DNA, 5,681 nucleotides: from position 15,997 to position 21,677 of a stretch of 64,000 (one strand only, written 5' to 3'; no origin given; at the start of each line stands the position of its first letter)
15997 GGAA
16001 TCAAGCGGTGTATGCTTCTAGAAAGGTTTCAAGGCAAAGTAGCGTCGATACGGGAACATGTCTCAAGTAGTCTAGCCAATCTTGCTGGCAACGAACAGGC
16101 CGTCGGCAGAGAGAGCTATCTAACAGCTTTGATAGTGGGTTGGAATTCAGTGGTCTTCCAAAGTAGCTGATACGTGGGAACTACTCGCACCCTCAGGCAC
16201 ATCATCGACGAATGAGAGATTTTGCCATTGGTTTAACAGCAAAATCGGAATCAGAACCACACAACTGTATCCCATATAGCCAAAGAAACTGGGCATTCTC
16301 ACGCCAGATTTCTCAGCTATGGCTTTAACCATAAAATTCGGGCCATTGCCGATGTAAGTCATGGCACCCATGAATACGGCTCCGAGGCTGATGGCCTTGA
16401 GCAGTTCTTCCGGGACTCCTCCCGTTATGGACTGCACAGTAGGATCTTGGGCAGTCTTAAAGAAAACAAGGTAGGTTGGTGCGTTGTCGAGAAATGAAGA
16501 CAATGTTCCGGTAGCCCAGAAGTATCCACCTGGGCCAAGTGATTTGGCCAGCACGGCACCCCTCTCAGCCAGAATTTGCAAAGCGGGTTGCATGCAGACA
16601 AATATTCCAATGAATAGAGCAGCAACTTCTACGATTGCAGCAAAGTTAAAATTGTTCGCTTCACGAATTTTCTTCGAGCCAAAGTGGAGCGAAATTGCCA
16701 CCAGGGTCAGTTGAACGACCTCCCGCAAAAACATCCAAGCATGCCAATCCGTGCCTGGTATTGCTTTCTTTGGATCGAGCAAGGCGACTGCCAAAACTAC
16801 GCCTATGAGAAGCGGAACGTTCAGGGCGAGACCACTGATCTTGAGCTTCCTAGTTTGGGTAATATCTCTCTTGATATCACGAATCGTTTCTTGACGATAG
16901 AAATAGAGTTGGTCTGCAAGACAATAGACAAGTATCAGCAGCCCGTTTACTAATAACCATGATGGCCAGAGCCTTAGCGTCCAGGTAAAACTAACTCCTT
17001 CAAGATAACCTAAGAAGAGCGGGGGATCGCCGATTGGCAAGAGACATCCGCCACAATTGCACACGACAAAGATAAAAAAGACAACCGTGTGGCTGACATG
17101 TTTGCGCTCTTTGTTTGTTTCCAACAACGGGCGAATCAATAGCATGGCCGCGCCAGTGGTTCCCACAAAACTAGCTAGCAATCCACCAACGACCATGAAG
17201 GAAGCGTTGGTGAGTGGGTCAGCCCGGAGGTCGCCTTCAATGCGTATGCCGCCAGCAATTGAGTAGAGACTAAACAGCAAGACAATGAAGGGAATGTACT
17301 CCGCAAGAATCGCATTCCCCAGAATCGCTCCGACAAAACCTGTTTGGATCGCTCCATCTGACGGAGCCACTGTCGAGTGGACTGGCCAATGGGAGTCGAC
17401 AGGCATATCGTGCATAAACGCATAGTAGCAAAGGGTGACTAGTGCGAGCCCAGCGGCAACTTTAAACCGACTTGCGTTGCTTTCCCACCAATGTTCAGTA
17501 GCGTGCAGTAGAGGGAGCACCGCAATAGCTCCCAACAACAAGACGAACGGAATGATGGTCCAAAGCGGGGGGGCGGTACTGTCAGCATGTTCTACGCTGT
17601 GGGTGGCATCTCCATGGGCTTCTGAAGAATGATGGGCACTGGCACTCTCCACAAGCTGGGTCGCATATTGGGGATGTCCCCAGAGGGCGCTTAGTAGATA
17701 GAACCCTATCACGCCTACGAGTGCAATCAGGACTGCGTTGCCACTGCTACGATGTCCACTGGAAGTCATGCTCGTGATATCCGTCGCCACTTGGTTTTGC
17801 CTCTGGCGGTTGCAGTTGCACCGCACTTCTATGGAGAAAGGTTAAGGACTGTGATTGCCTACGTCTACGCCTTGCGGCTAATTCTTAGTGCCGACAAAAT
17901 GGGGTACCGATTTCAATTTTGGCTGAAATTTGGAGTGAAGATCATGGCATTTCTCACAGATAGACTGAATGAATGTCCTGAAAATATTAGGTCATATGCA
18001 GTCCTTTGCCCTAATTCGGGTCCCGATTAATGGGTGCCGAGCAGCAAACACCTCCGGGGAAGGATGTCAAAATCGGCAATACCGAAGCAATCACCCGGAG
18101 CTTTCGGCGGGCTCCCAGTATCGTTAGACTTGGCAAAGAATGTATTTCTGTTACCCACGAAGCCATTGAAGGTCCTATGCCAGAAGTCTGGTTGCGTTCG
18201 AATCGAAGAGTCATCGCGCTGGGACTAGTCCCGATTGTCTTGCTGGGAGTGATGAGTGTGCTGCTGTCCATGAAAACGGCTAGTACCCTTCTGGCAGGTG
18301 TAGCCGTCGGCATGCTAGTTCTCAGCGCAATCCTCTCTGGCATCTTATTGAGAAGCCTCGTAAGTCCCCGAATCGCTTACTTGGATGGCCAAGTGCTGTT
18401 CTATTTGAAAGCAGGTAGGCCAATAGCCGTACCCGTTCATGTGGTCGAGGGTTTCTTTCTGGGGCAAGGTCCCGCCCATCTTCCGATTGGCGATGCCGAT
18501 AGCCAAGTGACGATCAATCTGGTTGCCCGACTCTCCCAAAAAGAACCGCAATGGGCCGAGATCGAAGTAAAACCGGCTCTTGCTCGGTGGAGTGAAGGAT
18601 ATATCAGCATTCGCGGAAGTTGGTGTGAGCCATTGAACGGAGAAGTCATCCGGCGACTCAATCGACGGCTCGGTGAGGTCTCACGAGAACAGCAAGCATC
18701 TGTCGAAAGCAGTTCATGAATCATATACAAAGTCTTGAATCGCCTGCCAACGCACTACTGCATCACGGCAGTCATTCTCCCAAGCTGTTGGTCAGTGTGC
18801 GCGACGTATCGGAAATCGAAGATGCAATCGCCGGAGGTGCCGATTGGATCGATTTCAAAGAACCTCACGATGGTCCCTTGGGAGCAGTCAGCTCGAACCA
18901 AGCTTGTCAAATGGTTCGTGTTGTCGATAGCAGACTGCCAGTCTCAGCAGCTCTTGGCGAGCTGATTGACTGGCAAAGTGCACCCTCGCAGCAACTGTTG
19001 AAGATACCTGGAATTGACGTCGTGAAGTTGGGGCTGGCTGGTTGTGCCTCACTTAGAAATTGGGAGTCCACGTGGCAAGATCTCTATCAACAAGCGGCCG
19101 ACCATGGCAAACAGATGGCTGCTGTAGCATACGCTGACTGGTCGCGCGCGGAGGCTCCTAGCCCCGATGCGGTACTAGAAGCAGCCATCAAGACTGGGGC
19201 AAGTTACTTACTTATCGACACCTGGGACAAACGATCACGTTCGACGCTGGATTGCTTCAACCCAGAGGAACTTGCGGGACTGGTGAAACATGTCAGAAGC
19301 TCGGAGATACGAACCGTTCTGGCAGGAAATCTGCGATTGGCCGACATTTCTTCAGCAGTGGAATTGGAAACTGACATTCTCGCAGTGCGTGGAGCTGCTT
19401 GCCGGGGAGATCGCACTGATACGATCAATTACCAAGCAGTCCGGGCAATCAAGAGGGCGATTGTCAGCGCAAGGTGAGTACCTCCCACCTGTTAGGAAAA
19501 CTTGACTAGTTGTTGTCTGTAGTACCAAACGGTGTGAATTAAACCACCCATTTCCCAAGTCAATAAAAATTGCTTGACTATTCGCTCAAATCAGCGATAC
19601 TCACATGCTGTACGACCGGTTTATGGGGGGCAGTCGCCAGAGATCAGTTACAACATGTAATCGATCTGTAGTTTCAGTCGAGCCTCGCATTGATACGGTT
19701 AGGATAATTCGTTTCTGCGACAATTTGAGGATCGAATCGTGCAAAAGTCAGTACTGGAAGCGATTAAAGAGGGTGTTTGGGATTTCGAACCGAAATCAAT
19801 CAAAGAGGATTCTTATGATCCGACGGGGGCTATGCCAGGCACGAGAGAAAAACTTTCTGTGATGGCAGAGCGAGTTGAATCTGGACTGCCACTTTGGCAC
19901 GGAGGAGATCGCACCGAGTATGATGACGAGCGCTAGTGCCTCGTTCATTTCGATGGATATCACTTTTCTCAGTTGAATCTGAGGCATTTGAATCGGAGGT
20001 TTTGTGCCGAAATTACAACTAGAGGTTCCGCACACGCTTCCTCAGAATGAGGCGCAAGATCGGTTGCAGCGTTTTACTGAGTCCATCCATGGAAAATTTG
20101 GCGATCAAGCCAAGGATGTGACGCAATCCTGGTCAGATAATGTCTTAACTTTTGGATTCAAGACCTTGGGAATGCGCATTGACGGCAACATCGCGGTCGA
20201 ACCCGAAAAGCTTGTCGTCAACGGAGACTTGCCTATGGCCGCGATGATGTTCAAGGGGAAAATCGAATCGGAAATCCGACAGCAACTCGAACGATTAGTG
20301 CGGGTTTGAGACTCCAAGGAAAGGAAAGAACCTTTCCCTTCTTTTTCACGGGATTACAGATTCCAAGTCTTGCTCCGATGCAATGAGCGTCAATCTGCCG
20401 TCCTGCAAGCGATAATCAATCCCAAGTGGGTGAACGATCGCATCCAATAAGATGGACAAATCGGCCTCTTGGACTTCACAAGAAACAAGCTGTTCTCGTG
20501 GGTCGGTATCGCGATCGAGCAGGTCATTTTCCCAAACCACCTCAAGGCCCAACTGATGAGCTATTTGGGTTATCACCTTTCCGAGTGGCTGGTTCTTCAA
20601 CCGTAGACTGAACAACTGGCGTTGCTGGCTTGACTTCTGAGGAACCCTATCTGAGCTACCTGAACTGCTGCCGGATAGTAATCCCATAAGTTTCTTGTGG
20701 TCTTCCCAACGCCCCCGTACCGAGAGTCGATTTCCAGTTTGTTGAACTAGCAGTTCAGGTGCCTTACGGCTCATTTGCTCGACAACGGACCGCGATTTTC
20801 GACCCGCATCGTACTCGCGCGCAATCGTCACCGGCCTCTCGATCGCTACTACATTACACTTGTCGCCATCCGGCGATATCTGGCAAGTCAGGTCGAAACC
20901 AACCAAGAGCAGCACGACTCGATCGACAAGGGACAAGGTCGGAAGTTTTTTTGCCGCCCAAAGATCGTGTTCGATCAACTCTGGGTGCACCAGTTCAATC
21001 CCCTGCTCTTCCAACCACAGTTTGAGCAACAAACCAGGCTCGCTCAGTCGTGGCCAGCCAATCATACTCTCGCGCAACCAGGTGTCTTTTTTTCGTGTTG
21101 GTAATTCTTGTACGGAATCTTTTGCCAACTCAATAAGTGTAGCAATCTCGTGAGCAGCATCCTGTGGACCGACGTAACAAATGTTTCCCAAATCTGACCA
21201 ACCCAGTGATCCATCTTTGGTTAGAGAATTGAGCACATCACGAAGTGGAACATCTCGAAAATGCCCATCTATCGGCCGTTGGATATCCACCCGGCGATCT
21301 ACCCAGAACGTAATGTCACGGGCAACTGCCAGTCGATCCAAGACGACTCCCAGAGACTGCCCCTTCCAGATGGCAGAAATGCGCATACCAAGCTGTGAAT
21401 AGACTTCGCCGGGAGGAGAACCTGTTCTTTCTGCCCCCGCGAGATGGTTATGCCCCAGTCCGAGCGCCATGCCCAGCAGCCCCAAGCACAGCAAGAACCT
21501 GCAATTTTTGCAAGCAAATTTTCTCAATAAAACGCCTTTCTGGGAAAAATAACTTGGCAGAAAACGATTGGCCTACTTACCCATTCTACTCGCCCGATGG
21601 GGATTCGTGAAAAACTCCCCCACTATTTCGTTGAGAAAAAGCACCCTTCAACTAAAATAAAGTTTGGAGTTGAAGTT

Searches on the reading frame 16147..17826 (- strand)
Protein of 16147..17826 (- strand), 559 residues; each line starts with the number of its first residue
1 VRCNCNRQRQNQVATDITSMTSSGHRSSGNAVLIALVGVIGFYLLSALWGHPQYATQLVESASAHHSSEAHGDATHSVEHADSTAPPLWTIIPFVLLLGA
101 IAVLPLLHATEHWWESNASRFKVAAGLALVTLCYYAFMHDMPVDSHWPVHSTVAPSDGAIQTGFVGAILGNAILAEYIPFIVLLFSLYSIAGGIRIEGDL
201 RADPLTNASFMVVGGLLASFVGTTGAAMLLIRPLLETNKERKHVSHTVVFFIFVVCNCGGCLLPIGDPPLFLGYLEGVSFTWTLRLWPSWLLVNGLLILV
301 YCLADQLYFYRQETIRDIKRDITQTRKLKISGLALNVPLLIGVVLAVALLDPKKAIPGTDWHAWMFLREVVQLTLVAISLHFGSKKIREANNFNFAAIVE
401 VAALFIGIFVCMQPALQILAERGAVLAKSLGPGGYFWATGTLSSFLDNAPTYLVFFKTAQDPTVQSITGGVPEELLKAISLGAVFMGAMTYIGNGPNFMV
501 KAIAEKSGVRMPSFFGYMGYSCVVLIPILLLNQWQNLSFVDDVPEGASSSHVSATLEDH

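Call 47: search_protein_families(library=pfam, proteins=[window:16147-17826:-], max_evalue=0.001)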
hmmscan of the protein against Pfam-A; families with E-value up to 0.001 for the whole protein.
window:16147-17826:- (559 aa): 2 families
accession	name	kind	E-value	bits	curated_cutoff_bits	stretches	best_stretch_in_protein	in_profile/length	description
PF16980.11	CitMHS_2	-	8.6e-146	486.5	25.7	1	87-534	5-445/448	Putative citrate transport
PF03600.22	CitMHS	-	3.5e-13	49.8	31.9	1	210-460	83-315/336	Citrate transporter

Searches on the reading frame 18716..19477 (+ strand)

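Call 47: search_protein_families(library=pfam, proteins=[window:18716-19477:+], max_evalue=0.001)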
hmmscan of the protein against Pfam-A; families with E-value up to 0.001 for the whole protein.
window:18716-19477:+ (253 aa): 1 family
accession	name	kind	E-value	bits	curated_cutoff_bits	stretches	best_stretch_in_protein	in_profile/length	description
PF04476.19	4HFCP_synth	-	1.1e-56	192.6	22.4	1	24-245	1-227/228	4-HFC-P synthase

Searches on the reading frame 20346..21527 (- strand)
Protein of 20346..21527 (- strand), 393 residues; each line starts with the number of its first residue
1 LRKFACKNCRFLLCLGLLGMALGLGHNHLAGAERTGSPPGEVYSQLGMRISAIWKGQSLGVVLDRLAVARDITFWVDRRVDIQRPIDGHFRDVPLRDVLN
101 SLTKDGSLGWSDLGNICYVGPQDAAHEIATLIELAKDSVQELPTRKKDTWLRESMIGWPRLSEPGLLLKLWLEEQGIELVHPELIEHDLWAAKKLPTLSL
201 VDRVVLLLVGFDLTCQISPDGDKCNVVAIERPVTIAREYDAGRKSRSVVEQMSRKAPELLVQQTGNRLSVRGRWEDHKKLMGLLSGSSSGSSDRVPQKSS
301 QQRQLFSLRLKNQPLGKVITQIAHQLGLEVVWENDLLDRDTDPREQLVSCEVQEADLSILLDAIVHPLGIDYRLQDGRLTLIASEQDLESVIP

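Call 47: search_protein_families(library=pfam, proteins=[window:20346-21527:-], max_evalue=0.001)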
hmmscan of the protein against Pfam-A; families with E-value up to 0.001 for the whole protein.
window:20346-21527:- (393 aa): 1 family
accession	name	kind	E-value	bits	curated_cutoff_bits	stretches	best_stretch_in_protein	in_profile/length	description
PF16344.10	FecR_C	-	0.00087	19.7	24.4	0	308-378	2-67/70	FecR, C-terminal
